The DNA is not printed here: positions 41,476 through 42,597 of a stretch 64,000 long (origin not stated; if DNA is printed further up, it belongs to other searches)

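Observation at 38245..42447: Four-gene operon: LolA-like periplasmic protein, Cache/HAMP/GAF sensor without output, ECF sigma, zf-HC2 anti-sigma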

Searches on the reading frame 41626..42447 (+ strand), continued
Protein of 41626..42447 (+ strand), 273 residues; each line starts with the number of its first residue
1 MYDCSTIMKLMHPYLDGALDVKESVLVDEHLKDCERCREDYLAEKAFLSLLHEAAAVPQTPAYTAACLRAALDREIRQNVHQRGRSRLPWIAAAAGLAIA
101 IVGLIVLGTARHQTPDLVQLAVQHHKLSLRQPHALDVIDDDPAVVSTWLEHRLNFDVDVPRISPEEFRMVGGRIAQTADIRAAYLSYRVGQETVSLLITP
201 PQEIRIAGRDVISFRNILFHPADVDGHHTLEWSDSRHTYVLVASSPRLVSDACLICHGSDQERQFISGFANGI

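Call 77: find_related_loci(query=A6, collection=metagenome_contigs, flank=6000)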
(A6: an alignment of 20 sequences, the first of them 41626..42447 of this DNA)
Query A6 (273 aa) in metagenome_contigs; peptide patterns used: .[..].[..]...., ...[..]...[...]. (x = any residue, [..] = any of these).
441 stretches matched a pattern; 33 encode a relative of the query (tblastn E <= 1e-3); 33 distinct loci.
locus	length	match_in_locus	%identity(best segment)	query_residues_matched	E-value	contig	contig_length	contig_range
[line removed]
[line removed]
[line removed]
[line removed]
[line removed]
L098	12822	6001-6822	49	1-273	2e-78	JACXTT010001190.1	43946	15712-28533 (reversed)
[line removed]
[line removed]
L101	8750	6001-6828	43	1-273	8e-71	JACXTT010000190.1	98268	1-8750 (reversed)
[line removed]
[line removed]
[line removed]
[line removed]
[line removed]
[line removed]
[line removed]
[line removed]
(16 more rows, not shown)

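Call 82: search_protein_families(library=pfam, proteins=[L110:3741-4700:+, L110:6001-6840:+, L110:6892-8013:+, L110:8311-9462:+, L113:4260-5153:-, L113:5956-6888:+, L113:7361-8842:+, L113:8850-9416:+, L113:9413-10423:+], max_evalue=0.001)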
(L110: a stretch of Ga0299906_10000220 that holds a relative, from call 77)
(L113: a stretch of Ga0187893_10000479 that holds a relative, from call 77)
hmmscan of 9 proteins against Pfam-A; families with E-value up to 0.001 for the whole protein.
L110:3741-4700:+ (319 aa): 3 families
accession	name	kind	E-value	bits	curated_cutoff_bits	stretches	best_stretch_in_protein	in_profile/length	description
PF13413.12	HTH_25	-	1.3e-19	70.2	24.6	1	9-69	1-61/62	Helix-turn-helix domain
PF13464.11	RodZ_C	-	4e-15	56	23.9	1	222-288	2-70/72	RodZ C-terminal domain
PF12844.13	HTH_19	-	4.1e-06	27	30.2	1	7-71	1-59/64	Helix-turn-helix domain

L110:6001-6840:+ (279 aa): 1 family
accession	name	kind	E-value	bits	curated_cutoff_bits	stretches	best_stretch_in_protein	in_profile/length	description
PF13490.11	zf-HC2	-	7.7e-11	42.3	22.2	1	4-38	1-35/35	Putative zinc-finger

L110:6892-8013:+ (373 aa): 8 families
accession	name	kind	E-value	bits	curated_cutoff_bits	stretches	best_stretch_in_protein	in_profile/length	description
PF00158.32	Sigma54_activat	-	1e-67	227.5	20.2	1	32-196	3-167/168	Sigma-54 interaction domain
PF25601.1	AAA_lid_14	-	4.7e-22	78.1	27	1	202-273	1-72/87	AAA+ ATPase lid domain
PF14532.12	Sigma54_activ_2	-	7.3e-20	72.1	25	1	32-201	2-138/138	Sigma-54 interaction domain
PF02954.25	HTH_8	-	6.2e-10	39.1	22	1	323-361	4-42/42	Bacterial regulatory protein, Fis family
PF07728.20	AAA_5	-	1.3e-07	32.2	22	1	54-174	2-125/139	AAA domain (dynein-related subfamily)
PF01078.27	Mg_chelatase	-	4.4e-05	23.4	20.3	0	109-172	93-158/207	Magnesium chelatase, subunit ChlI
PF00004.35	AAA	-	0.00011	23.1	21.2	1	54-173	1-111/131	ATPase family associated with various cellular activities (AAA)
PF07724.20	AAA_2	-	0.00014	22.4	27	1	52-177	4-130/166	AAA domain (Cdc48 subfamily)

L110:8311-9462:+ (383 aa): 3 families
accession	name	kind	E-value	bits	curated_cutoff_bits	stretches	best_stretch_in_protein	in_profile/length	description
PF02773.21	S-AdoMet_synt_C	-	1.1e-68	229.9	25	1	231-370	1-138/138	S-adenosylmethionine synthetase, C-terminal domain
PF02772.21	S-AdoMet_synt_M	-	1.6e-52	177.2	29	1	113-229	3-120/120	S-adenosylmethionine synthetase, central domain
PF00438.25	S-AdoMet_synt_N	-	7.9e-45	151.9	33.1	1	5-103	1-99/99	S-adenosylmethionine synthetase, N-terminal domain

L113:4260-5153:- (297 aa): 2 families
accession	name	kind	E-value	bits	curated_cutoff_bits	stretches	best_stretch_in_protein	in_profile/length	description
PF08450.18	SGL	-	2.4e-08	34.3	26.3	1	80-259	23-217/246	SMP-30/Gluconolactonase/LRE-like region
PF06739.17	SBBP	-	0.00081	19.7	20.5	0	142-155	16-29/38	Beta-propeller repeat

L113:5956-6888:+ (310 aa): 1 family
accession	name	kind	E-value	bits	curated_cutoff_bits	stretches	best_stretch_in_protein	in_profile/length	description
PF13490.11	zf-HC2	-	2.4e-10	40.7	22.2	1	19-52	1-34/35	Putative zinc-finger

L113:7361-8842:+ (493 aa): 2 families
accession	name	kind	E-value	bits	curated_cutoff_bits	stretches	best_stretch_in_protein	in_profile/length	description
PF00425.24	Chorismate_bind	-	1.8e-96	323.1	27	1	226-478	3-257/257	chorismate binding enzyme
PF04715.19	Anth_synt_I_N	-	2e-33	116.1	23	1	28-168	1-139/140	Anthranilate synthase component I, N terminal region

L113:8850-9416:+ (188 aa): 2 families
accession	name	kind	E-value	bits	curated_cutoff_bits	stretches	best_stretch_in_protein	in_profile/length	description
PF00117.34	GATase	-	1e-61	208.3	22.8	1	3-185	1-187/190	Glutamine amidotransferase class-I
PF07722.19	Peptidase_C26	-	2.2e-10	41.1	20.5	1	63-170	95-219/219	Peptidase C26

L113:9413-10423:+ (336 aa): 2 families
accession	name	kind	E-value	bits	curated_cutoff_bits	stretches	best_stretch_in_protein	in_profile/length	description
PF00591.27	Glycos_transf_3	-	8.2e-93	311.1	27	1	75-324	4-253/253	Glycosyl transferase family, a/b domain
PF02885.22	Glycos_trans_3N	-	1.5e-23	82.7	26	1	3-65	1-63/63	Glycosyl transferase family, helical bundle domain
